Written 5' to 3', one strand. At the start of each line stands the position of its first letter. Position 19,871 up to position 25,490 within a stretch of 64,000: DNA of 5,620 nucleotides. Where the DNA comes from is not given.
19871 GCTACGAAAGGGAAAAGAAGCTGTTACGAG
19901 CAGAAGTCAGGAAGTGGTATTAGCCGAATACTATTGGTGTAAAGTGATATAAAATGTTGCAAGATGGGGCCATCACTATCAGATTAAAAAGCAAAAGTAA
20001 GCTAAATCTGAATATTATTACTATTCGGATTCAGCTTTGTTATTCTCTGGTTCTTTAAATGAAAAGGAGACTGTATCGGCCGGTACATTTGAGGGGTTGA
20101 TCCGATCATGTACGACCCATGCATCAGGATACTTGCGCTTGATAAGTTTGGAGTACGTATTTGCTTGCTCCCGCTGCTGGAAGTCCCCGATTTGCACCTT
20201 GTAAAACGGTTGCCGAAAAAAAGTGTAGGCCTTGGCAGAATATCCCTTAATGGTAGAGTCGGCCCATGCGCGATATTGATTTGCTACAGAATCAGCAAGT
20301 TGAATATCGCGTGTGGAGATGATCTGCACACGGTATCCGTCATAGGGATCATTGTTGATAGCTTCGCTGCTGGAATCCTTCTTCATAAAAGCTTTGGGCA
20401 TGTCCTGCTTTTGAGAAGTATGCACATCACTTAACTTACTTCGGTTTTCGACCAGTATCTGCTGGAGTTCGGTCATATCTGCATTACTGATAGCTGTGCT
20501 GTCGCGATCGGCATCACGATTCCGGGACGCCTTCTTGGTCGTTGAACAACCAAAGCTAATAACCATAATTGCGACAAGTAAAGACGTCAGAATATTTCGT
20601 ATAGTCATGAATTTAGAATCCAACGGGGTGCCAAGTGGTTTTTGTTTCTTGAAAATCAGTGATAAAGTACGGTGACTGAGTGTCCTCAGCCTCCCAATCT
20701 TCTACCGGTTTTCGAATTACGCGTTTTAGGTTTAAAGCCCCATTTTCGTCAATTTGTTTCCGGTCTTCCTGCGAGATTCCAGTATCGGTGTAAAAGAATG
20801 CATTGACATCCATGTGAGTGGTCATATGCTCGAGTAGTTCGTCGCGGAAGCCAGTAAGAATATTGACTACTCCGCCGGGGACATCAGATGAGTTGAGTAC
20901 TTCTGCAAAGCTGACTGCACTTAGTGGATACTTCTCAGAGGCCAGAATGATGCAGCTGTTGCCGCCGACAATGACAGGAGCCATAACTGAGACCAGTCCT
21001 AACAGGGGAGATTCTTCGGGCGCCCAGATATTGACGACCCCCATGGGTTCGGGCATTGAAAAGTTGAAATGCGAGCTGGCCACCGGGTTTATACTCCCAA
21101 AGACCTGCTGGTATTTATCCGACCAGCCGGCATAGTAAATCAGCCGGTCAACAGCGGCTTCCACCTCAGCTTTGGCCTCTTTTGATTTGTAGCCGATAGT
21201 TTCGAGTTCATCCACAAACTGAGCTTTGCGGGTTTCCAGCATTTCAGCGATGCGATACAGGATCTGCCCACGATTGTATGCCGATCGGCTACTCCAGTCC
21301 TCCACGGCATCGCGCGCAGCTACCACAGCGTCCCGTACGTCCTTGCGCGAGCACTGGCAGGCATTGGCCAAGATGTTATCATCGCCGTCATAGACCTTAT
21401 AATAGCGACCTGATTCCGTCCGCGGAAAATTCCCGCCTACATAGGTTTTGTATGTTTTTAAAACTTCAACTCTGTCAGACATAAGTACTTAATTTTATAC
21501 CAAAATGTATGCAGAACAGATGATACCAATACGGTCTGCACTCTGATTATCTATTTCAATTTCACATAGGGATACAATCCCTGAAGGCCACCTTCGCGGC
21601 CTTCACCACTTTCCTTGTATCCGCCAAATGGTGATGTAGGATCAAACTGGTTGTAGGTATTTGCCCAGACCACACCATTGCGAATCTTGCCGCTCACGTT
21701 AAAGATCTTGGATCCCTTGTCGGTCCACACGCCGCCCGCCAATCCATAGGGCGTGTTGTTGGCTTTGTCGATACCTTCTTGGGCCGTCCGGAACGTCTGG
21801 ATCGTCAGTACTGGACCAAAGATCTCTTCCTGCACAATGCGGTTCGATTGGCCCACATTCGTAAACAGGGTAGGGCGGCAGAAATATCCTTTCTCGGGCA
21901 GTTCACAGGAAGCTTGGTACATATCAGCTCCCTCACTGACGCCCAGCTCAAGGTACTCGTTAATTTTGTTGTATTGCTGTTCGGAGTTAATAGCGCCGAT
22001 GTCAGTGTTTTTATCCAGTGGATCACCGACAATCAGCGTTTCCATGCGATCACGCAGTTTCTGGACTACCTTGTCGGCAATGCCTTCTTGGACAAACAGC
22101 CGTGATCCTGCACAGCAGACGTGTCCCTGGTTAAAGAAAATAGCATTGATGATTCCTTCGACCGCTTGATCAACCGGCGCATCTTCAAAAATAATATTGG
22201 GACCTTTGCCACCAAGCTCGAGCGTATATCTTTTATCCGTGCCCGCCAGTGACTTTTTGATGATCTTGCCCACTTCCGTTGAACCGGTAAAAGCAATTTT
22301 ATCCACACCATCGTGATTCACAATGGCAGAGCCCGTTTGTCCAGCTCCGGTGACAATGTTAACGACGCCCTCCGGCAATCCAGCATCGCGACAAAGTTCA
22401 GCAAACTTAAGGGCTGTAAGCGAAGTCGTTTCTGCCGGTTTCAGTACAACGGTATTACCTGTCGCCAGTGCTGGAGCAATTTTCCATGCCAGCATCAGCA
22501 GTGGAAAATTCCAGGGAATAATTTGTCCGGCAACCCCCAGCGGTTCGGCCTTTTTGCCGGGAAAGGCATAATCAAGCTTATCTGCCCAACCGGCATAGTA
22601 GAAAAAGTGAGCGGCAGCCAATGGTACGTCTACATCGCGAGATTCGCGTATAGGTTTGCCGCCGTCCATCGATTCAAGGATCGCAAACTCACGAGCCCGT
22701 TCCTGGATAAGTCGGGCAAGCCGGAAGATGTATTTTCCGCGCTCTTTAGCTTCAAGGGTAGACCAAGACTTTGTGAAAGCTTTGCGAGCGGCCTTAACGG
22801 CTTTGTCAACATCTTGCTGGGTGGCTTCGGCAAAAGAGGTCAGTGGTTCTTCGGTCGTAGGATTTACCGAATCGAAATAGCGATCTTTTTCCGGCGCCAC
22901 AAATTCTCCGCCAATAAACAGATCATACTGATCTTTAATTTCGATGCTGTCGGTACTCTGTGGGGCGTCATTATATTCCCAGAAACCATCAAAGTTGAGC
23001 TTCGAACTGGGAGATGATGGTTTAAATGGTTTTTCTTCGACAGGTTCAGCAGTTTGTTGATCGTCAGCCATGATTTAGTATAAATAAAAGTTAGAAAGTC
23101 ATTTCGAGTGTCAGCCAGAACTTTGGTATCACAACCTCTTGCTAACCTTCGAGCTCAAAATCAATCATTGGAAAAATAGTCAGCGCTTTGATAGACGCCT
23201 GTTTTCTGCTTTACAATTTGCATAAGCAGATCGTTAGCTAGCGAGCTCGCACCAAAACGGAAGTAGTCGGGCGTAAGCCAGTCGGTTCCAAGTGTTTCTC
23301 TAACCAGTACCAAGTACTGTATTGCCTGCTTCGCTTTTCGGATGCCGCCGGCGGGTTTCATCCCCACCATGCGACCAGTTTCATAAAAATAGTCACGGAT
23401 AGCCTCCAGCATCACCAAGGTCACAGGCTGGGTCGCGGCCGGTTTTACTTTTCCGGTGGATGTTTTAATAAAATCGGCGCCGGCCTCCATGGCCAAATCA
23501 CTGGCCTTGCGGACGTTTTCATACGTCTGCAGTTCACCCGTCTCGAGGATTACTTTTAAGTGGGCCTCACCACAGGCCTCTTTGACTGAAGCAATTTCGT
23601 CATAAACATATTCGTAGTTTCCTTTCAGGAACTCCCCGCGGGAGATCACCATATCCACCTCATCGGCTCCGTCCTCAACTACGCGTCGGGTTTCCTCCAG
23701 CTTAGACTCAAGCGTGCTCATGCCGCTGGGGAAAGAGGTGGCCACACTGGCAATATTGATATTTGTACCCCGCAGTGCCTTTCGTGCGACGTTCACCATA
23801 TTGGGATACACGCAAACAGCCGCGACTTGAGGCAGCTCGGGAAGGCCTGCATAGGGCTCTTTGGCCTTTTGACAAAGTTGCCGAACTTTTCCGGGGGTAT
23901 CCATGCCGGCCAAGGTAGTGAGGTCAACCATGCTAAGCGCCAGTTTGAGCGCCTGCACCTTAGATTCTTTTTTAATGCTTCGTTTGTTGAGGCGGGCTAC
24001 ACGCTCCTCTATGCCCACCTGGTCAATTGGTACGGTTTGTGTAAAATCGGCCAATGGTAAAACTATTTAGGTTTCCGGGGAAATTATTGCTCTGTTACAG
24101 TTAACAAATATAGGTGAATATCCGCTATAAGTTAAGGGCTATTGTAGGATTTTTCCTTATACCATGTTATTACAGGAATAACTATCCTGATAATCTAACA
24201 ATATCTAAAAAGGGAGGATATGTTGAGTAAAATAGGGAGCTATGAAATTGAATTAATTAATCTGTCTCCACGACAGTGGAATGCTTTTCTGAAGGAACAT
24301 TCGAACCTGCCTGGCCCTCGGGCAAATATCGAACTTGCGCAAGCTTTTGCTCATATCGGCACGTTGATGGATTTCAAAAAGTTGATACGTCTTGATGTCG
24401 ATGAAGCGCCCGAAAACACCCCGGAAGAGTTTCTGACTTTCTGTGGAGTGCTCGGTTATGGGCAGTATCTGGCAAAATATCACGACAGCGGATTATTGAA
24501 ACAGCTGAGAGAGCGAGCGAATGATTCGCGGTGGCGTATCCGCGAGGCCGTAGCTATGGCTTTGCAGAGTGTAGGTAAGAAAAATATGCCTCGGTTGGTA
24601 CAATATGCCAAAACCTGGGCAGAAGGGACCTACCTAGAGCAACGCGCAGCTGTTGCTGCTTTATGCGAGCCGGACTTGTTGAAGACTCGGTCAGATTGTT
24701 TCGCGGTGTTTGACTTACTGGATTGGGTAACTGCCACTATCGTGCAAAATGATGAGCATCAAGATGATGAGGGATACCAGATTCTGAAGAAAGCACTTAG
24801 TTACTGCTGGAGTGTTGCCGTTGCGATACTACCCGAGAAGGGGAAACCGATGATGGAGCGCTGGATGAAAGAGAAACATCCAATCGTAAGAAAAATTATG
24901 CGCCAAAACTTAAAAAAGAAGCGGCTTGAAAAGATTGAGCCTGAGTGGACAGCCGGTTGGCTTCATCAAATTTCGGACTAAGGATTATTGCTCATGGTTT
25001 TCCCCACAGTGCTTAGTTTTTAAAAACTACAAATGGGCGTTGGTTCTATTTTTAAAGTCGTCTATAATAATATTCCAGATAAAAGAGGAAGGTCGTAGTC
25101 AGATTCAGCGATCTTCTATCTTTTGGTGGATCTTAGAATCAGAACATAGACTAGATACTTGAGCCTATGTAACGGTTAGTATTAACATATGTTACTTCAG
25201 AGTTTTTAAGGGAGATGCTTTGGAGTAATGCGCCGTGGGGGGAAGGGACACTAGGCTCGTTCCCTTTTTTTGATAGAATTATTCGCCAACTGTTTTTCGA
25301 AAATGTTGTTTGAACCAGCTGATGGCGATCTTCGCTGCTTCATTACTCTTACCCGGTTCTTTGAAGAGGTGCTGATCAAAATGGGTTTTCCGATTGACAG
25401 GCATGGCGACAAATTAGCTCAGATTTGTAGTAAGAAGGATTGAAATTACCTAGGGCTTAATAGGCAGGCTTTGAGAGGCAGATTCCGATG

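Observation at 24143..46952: A 19-bp 7-5-7 palindrome recurs in seven intergenic regions and outlines a probable O2-responsive regulon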

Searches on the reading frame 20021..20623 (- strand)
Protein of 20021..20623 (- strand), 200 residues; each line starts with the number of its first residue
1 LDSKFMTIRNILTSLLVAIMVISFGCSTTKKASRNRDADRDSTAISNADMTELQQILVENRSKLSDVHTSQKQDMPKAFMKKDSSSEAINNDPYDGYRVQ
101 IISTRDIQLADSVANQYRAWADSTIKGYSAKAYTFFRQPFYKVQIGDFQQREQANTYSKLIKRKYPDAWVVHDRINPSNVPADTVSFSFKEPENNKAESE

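Call 9: search_protein_families(library=pfam, proteins=[window:20021-20623:-])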
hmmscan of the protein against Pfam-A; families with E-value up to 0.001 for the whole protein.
window:20021-20623:- (200 aa): 1 family
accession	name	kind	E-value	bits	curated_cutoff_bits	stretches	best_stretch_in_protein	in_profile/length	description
PF05036.18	SPOR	-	4.9e-09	36.8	21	1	95-171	3-75/76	SPOR domain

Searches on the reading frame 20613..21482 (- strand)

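Call 9: search_protein_families(library=pfam, proteins=[window:20613-21482:-])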
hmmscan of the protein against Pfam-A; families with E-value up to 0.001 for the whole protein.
window:20613-21482:- (289 aa): 1 family
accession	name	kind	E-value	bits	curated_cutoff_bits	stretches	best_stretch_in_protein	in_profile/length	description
PF00171.27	Aldedh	-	3.1e-38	131.9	23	1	30-255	12-232/461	Aldehyde dehydrogenase family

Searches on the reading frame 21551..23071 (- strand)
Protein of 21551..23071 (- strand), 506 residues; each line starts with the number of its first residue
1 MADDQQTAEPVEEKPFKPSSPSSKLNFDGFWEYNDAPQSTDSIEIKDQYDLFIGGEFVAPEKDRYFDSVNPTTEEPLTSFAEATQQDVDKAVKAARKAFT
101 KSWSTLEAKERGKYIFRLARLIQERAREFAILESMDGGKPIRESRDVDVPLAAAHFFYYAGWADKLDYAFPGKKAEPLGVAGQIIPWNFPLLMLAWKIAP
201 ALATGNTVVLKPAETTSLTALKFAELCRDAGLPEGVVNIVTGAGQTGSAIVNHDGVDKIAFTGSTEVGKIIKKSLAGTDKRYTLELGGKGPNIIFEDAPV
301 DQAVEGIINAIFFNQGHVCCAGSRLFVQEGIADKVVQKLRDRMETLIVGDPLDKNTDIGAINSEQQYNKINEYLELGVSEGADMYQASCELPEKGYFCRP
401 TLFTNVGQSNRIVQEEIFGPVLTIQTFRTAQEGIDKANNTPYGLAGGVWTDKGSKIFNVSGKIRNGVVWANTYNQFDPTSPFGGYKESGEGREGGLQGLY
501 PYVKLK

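Call 9: search_protein_families(library=pfam, proteins=[window:21551-23071:-])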
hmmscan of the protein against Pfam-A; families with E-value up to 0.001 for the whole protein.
window:21551-23071:- (506 aa): 2 families
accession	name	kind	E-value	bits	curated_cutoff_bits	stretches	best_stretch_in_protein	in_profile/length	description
PF00171.27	Aldedh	-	1.5e-161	538.5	23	1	58-506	2-459/461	Aldehyde dehydrogenase family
PF07368.16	DUF1487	-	0.00048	20.1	23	0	293-346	9-60/215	Protein of unknown function (DUF1487)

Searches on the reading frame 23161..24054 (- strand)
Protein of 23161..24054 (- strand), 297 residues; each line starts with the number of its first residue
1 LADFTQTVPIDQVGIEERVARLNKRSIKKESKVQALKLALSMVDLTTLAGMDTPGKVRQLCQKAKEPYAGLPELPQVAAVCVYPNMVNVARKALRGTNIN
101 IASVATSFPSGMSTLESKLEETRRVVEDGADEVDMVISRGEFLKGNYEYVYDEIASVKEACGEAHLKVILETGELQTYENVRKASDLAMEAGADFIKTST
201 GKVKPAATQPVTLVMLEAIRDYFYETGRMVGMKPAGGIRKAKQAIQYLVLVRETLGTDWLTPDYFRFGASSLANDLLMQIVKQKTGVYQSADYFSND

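Call 8: search_protein_families(library=pfam, proteins=[window:23161-24054:-])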
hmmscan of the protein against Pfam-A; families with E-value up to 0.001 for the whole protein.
window:23161-24054:- (297 aa): 1 family
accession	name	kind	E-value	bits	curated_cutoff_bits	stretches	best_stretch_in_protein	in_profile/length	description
PF01791.15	DeoC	-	8.4e-25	88.2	23.8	1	40-243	3-202/229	DeoC/LacD family aldolase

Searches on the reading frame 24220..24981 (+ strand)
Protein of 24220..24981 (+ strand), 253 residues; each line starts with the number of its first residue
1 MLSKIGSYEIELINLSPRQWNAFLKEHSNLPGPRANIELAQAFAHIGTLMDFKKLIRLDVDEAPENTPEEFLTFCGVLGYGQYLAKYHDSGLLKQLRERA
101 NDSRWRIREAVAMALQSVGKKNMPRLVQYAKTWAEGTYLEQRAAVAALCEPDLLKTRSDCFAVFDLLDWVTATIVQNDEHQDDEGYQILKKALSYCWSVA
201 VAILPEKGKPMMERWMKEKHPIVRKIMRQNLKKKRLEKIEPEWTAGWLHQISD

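Call 8: search_protein_families(library=pfam, proteins=[window:24220-24981:+])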
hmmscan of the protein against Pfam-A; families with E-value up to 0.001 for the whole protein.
window:24220-24981:+ (253 aa): 1 family
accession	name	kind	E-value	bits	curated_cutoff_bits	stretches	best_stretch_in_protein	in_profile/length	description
PF13646.12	HEAT_2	-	6.4e-05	23.6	27.7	1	83-147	23-86/88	HEAT repeats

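Call 90: search_protein_families(library=ncbifam, proteins=[window:24220-24981:+], max_evalue=0.00001)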
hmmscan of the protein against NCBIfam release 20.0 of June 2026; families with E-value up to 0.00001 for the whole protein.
window:24220-24981:+ (253 aa): 0 families

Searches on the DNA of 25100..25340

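Call 74: search_rna_families(source=window, start=25100, end=25340, threshold=evalue, max_evalue=1)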
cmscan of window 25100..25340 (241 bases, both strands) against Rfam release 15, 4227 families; matches with E-value up to 1: 0.
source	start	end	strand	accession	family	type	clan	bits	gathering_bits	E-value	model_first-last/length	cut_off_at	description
